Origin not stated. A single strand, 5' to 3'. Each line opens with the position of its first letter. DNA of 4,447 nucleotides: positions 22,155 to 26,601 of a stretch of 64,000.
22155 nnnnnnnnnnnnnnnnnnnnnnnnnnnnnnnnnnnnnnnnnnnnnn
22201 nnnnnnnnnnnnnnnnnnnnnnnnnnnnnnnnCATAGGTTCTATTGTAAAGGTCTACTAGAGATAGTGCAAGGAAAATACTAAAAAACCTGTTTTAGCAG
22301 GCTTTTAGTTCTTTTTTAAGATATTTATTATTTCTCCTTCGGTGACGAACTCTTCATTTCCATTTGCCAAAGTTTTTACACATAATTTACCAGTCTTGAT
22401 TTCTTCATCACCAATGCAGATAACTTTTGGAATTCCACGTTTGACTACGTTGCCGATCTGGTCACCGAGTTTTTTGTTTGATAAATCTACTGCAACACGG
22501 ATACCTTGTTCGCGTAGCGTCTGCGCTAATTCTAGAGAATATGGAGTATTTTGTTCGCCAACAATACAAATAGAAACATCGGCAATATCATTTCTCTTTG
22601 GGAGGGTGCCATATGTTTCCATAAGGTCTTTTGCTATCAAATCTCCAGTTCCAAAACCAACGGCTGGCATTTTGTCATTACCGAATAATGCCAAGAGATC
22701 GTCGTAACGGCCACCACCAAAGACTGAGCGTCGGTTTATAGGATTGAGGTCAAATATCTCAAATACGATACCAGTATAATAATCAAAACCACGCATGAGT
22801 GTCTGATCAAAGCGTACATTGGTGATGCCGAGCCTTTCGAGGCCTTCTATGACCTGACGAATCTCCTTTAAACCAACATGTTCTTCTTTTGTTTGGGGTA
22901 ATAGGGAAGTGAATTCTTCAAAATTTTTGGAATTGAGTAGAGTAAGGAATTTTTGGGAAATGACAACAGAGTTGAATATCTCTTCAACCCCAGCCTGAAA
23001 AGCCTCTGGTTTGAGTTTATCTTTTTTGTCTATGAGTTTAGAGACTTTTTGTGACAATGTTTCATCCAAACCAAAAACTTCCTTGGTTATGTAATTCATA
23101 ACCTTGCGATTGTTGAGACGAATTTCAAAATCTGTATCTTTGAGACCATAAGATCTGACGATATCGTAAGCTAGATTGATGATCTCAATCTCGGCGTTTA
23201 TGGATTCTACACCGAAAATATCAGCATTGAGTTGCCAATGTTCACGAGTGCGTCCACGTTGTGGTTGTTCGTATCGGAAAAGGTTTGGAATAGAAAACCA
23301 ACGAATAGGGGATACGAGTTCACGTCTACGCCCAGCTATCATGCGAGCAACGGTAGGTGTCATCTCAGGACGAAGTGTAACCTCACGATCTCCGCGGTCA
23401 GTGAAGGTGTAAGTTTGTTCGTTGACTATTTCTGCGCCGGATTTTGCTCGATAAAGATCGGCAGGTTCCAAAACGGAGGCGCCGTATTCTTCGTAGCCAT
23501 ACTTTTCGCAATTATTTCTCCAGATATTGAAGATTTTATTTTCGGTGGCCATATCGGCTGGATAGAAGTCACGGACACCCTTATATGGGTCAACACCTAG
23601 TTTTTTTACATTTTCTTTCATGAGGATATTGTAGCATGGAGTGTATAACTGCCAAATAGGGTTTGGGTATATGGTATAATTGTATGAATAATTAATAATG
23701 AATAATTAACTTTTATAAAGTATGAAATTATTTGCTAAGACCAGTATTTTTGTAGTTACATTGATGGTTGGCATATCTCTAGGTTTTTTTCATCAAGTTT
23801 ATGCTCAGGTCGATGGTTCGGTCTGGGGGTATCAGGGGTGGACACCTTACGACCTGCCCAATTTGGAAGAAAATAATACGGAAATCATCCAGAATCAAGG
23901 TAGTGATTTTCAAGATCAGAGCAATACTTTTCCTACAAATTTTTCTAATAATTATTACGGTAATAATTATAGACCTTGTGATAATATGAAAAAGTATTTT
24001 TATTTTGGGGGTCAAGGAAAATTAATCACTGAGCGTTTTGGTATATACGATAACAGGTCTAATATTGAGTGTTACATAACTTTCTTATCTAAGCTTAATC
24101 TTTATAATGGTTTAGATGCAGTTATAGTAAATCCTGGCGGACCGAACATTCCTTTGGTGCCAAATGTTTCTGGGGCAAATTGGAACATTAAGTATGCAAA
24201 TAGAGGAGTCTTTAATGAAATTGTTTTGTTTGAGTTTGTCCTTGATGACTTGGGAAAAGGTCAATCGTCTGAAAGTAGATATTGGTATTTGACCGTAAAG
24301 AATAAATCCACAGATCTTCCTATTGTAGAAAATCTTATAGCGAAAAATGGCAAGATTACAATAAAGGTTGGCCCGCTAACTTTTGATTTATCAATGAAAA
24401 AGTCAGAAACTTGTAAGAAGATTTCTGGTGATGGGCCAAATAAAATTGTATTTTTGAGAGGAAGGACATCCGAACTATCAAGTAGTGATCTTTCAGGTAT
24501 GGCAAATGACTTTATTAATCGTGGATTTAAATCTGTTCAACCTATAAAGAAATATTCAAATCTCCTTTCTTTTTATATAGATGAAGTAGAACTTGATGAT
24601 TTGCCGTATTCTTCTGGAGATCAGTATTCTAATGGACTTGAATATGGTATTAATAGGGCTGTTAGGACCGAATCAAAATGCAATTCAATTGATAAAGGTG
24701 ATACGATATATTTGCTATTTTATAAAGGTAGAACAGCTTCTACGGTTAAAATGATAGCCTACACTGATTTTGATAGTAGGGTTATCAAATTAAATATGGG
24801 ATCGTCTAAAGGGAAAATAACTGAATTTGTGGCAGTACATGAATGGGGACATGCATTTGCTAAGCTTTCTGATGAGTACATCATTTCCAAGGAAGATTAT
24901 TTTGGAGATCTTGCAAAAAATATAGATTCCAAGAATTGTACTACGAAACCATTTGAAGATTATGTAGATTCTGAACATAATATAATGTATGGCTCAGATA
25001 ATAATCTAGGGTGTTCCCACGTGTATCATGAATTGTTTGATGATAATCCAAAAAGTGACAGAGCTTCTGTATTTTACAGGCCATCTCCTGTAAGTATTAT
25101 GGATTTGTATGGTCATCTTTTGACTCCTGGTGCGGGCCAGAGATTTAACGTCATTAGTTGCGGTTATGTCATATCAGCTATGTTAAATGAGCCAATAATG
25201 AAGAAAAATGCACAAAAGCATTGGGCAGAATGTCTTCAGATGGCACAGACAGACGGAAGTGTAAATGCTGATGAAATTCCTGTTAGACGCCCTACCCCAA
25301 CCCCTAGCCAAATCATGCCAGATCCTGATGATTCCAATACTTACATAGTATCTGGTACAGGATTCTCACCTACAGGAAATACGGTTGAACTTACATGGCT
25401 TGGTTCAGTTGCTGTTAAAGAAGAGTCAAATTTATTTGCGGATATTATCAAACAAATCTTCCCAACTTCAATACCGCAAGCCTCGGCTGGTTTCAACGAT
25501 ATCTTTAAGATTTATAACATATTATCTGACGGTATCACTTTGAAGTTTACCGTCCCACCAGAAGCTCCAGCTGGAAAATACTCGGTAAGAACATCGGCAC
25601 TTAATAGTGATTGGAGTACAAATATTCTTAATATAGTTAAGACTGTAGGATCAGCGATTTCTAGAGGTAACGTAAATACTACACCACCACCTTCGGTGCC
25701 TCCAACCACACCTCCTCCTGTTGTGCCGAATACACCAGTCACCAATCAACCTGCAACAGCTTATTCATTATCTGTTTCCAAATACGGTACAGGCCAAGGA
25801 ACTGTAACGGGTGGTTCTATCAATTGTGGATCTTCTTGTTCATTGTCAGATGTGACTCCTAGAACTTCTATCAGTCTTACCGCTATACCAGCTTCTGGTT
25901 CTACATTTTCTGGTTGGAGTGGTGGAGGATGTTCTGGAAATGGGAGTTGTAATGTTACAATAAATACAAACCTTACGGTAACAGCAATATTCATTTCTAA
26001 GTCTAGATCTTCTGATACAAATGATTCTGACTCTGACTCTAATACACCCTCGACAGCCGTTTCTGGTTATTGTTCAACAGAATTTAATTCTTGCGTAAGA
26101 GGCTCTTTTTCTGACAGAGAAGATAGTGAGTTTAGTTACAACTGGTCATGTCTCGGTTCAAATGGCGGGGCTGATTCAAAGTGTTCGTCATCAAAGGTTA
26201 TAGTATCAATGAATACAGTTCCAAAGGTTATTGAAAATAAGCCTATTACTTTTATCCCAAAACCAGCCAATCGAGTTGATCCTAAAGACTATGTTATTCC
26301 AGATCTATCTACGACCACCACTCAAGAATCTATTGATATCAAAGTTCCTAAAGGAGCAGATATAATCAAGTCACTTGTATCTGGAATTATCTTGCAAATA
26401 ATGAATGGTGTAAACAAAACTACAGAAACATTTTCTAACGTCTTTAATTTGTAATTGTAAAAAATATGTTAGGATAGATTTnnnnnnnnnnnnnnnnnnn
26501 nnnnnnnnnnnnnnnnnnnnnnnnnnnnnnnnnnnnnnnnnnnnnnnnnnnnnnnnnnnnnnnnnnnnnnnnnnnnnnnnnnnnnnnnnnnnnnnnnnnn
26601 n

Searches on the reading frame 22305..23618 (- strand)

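Call 41: search_protein_families(library=pfam, proteins=[window:22305-23618:-], max_evalue=0.001)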
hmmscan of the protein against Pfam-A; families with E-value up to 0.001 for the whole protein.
window:22305-23618:- (437 aa): 3 families
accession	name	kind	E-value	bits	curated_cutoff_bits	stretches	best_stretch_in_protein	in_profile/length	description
PF13393.11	tRNA-synt_His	-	4.2e-48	164.6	25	1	14-322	1-301/308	Histidyl-tRNA synthetase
PF03129.25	HGTP_anticodon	-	5.8e-16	58.9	21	1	347-437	1-94/94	Anticodon binding domain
PF00587.30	tRNA-synt_2b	-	8.6e-10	39.4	29.3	1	70-184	1-120/179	tRNA synthetase class II core domain (G, H, P, S and T)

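Call 71: search_protein_families(library=padloc, proteins=[window:22305-23618:-], max_evalue=0.00001)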
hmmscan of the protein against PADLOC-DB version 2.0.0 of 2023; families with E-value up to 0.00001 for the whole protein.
window:22305-23618:- (437 aa): 0 families

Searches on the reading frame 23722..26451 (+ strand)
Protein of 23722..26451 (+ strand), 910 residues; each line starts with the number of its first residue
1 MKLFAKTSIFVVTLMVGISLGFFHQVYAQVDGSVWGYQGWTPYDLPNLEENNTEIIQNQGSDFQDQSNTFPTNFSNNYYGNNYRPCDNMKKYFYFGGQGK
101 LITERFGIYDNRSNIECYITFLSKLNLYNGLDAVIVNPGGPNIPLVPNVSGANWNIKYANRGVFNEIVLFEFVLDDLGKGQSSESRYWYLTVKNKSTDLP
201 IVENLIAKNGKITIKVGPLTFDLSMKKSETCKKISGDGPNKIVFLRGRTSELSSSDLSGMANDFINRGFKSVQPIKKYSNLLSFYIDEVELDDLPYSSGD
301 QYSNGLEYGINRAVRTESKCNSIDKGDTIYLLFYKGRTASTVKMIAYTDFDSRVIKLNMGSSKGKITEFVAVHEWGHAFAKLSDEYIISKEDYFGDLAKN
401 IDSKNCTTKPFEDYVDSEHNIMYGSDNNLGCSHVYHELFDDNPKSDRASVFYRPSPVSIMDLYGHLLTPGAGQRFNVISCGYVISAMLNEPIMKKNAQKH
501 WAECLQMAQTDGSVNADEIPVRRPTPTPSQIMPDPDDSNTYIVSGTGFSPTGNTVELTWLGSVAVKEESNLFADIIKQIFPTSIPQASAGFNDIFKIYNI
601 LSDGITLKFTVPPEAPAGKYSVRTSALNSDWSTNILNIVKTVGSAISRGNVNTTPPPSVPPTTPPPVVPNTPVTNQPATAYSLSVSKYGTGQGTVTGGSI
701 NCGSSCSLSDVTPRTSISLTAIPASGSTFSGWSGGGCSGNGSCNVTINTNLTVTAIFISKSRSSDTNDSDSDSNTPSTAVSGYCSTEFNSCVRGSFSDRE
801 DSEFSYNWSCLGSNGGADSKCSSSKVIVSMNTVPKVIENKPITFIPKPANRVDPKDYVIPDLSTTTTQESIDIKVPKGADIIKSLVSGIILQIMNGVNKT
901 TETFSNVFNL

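Call 41: search_protein_families(library=pfam, proteins=[window:23722-26451:+], max_evalue=0.001)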
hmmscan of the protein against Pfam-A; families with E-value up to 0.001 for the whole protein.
window:23722-26451:+ (910 aa): 1 family
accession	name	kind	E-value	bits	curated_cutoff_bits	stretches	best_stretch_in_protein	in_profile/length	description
PF18998.6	Flg_new_2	-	2.5e-07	31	23.6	1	696-758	9-70/73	Divergent InlB B-repeat domain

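Call 71: search_protein_families(library=padloc, proteins=[window:23722-26451:+], max_evalue=0.00001)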
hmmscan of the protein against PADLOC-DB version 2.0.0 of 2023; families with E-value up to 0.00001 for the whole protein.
window:23722-26451:+ (910 aa): 0 families
